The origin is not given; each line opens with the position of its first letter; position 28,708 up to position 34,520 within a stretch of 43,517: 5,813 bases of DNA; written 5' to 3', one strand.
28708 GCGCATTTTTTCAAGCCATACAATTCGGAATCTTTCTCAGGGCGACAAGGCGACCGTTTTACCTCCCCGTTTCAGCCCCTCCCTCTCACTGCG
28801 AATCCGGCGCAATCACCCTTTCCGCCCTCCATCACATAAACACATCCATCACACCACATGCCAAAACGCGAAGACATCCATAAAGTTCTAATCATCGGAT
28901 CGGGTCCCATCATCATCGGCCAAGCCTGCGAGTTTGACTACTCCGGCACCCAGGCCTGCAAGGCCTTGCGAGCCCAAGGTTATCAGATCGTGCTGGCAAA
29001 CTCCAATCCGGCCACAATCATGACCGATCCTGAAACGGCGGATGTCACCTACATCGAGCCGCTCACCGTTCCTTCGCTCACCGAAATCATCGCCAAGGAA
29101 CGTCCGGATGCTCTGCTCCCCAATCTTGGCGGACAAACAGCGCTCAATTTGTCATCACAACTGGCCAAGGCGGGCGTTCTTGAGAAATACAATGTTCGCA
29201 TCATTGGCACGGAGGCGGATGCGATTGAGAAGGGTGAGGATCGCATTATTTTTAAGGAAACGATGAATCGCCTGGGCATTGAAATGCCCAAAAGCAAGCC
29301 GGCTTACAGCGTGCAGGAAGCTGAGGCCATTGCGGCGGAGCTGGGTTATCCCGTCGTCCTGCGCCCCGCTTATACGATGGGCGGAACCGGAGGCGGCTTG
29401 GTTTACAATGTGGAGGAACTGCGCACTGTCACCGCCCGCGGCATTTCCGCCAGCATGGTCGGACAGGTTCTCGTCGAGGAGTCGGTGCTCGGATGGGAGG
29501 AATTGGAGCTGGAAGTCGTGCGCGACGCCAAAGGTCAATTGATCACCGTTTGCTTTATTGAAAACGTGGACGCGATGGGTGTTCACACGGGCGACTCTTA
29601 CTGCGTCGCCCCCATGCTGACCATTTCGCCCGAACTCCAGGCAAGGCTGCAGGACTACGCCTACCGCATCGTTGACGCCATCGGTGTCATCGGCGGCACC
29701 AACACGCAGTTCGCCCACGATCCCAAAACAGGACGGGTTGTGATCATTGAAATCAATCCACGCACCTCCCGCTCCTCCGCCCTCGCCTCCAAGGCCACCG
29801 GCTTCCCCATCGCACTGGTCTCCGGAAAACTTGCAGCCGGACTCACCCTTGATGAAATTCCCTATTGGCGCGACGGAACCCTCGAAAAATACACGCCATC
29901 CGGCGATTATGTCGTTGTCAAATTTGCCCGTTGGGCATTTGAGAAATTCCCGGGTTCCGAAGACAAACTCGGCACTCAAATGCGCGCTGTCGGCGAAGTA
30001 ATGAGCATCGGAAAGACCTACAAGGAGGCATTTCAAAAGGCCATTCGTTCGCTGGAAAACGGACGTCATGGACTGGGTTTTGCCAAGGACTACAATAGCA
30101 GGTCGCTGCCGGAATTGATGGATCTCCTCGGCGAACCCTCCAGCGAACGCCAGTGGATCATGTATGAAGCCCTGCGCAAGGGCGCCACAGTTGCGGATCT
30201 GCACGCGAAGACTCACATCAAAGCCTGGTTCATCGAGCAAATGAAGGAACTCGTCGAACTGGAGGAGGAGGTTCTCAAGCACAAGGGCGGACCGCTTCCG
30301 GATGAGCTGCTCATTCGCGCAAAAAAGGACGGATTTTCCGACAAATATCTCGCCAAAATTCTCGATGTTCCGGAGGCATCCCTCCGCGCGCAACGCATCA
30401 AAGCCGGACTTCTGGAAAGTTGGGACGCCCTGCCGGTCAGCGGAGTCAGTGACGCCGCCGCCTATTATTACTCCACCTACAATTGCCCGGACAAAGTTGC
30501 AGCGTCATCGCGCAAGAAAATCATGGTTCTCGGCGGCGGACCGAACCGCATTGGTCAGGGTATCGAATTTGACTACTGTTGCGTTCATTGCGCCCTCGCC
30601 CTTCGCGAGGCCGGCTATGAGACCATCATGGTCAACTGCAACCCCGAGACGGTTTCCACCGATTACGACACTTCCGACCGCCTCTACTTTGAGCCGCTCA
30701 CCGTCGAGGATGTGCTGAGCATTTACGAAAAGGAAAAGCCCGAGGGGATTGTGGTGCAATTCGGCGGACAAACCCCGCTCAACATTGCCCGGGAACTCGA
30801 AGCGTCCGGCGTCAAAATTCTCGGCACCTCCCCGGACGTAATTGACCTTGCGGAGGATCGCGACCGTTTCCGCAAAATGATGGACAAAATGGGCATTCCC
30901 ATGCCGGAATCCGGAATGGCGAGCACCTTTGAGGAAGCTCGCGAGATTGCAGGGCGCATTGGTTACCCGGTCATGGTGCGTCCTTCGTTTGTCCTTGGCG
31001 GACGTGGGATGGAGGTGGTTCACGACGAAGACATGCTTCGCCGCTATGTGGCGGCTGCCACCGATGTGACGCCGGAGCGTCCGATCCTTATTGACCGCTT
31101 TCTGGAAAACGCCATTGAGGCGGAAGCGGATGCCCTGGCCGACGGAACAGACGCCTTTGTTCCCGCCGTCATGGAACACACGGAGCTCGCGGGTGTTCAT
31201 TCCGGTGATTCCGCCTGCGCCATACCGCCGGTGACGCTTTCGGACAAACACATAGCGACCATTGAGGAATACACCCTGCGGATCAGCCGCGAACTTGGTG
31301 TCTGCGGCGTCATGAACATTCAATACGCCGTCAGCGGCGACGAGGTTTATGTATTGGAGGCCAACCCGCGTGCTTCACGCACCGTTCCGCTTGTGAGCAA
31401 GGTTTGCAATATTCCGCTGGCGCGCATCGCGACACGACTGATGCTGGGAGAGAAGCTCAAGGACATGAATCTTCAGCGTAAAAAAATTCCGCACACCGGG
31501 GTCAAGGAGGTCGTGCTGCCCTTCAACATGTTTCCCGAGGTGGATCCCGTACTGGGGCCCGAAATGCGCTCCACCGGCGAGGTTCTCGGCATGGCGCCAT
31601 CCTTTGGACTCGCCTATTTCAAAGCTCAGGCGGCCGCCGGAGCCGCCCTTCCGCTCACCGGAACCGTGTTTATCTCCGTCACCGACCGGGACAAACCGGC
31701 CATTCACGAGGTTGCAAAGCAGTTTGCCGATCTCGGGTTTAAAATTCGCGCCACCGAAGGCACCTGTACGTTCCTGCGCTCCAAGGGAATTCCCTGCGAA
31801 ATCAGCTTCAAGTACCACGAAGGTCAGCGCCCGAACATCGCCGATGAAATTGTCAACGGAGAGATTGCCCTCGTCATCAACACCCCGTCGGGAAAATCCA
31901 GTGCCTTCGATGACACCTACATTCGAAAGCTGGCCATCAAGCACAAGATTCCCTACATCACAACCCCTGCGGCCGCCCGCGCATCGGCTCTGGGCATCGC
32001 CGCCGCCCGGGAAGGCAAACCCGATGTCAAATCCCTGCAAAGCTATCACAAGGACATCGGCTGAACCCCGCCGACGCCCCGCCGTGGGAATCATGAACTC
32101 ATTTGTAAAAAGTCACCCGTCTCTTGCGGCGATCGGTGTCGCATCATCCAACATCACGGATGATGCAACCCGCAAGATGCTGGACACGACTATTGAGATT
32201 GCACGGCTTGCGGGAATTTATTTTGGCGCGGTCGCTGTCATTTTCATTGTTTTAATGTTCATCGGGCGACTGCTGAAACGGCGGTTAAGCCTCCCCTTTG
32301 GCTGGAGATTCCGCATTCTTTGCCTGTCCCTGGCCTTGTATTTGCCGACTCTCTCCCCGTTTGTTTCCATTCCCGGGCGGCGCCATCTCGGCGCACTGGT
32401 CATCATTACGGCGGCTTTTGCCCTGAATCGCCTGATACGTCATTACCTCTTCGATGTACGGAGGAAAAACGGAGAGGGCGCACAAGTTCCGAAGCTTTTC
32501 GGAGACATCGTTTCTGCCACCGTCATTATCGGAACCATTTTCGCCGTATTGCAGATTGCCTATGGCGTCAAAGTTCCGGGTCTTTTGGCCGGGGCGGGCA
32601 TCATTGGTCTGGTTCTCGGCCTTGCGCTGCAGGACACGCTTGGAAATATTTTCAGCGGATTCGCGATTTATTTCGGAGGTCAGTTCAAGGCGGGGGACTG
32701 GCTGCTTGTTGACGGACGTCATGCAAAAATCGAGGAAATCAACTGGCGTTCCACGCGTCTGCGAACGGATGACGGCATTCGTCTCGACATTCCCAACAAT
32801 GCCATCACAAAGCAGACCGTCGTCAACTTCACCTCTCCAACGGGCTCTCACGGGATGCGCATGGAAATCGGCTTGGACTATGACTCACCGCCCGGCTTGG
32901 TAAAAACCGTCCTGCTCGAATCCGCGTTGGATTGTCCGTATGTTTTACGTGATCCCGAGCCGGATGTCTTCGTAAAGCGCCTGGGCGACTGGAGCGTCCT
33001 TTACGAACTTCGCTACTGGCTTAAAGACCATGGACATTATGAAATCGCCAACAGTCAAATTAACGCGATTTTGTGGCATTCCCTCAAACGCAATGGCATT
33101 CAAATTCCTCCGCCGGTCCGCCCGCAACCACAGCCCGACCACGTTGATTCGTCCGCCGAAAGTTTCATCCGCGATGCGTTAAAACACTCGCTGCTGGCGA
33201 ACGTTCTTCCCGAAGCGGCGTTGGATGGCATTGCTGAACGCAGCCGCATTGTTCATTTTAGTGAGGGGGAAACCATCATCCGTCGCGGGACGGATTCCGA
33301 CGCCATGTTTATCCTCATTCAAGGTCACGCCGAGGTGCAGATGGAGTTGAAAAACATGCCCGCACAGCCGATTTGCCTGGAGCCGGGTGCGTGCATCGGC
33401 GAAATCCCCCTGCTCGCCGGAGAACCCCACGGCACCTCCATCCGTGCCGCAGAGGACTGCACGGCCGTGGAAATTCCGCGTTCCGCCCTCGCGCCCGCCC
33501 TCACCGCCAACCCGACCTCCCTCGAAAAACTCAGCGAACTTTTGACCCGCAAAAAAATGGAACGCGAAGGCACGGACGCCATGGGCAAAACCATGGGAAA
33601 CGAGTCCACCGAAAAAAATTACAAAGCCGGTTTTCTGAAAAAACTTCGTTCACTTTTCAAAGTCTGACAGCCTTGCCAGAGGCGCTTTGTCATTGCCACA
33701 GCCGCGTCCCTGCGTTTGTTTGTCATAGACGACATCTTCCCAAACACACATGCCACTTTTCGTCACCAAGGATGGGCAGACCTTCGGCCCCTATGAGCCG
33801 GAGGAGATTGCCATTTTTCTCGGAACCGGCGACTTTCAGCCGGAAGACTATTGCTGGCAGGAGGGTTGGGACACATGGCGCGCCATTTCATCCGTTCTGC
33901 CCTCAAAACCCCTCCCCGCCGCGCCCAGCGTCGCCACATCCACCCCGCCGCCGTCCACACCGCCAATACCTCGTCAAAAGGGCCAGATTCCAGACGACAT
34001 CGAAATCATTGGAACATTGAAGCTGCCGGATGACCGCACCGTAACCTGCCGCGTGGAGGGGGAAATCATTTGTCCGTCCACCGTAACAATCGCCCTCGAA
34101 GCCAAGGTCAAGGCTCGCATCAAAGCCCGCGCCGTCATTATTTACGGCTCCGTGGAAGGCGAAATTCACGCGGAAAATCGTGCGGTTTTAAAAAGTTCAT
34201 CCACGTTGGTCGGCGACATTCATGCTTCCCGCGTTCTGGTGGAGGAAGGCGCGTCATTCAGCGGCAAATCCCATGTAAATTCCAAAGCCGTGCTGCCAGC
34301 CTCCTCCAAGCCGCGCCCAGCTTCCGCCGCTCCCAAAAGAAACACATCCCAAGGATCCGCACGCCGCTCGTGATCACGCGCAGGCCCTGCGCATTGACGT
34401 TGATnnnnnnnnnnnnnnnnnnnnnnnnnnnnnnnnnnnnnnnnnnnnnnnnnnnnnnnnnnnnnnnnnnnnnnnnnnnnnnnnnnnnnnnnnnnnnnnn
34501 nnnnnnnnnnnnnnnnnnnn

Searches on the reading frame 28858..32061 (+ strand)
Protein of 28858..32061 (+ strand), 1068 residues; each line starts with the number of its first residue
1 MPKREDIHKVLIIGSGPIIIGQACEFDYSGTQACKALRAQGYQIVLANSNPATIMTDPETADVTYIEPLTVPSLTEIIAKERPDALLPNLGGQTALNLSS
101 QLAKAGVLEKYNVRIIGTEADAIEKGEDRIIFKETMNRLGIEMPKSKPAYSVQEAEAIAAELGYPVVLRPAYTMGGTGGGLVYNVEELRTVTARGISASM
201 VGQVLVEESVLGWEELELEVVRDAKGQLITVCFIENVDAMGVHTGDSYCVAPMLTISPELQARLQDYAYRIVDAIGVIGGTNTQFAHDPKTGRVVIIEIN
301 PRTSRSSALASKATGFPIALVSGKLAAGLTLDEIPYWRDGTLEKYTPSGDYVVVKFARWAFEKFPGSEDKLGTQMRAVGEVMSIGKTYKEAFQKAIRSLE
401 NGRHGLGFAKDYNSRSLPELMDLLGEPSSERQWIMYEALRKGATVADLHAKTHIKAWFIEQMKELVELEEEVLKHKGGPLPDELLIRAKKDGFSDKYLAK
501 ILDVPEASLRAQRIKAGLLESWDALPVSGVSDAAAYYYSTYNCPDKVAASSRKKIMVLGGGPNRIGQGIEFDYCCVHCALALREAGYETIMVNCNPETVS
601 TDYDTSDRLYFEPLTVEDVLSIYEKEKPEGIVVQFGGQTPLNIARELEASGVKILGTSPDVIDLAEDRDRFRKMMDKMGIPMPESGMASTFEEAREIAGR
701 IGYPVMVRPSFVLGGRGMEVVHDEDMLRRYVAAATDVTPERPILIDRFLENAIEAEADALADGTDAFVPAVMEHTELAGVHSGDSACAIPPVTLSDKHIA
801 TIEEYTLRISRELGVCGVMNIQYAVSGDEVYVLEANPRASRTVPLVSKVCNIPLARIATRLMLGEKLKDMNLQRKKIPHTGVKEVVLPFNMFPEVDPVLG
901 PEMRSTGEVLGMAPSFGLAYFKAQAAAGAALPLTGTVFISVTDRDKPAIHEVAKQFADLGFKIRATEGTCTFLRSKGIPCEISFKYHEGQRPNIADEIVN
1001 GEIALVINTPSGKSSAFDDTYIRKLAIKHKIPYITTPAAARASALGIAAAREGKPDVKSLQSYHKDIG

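Call 25: search_protein_families(library=pfam, proteins=[window:28858-32061:+], max_evalue=0.0001)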
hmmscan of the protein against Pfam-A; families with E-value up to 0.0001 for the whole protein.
window:28858-32061:+ (1068 aa): 11 families
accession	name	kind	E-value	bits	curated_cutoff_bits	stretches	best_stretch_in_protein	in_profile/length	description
PF25596.1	CPSase_L_D1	-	5.2e-102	336.4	27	2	552-663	2-117/118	Carbamoyl phosphate synthase preATP-grasp domain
PF02786.22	CPSase_L_D2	-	3.3e-100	334.4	19.8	2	128-333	1-210/211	Carbamoyl-phosphate synthase L chain, ATP binding domain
PF02222.28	ATP-grasp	-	1.9e-25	90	27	2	136-304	3-164/179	ATP-grasp domain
PF02787.25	CPSase_L_D3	-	2.8e-24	85.3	26.6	1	424-501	3-79/80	Carbamoyl-phosphate synthetase large chain, oligomerisation domain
PF02142.27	MGS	-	6.6e-24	84.3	24.1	1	949-1035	2-94/94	MGS-like domain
PF07478.18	Dala_Dala_lig_C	-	4.3e-16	59.5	24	2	154-301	27-174/204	D-ala D-ala ligase C-terminus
PF15632.11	ATPgrasp_Ter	-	5.9e-10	39.5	29.1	1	802-872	49-118/131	ATP-grasp in the biosynthetic pathway with Ter operon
PF13549.11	ATP-grasp_5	-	3.9e-09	36.6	27.6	0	672-707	16-51/221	ATP-grasp domain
PF02655.19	ATP-grasp_3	-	6.9e-08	33.2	23.2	0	669-839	5-157/160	ATP-grasp domain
PF08442.15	ATP-grasp_2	-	2.9e-07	30.7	29.5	0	672-717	8-54/202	ATP-grasp domain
PF01071.24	GARS_A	-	1.7e-06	28.5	27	0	672-777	7-117/194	Phosphoribosylglycinamide synthetase, ATP-grasp (A) domain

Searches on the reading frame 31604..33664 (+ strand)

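Call 26: search_protein_families(library=pfam, proteins=[window:31604-33664:+], max_evalue=0.0001)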
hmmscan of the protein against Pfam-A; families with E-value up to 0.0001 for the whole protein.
window:31604-33664:+ (687 aa): 3 families
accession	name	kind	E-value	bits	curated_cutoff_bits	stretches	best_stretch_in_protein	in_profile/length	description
PF00924.24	MS_channel_2nd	-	2.4e-16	60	20.2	1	344-410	1-67/68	Mechanosensitive ion channel, beta-domain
PF21082.3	MS_channel_3rd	-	5.4e-15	56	21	1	420-501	3-88/88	Mechanosensitive ion channel MscS, C-terminal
PF00027.35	cNMP_binding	-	8.5e-15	54.9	27.5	1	550-632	2-85/89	Cyclic nucleotide-binding domain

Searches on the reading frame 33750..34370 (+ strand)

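Call 26: search_protein_families(library=pfam, proteins=[window:33750-34370:+], max_evalue=0.0001)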
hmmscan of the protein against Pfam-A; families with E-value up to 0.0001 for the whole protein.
window:33750-34370:+ (207 aa): 2 families
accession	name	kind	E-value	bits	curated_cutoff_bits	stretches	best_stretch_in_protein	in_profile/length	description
PF04519.19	Bactofilin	-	2.4e-21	76.2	27.9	1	80-174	3-97/98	Polymer-forming cytoskeletal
PF14237.11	GYF_2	-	7.3e-10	38.9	25.8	1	4-49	2-47/50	GYF domain 2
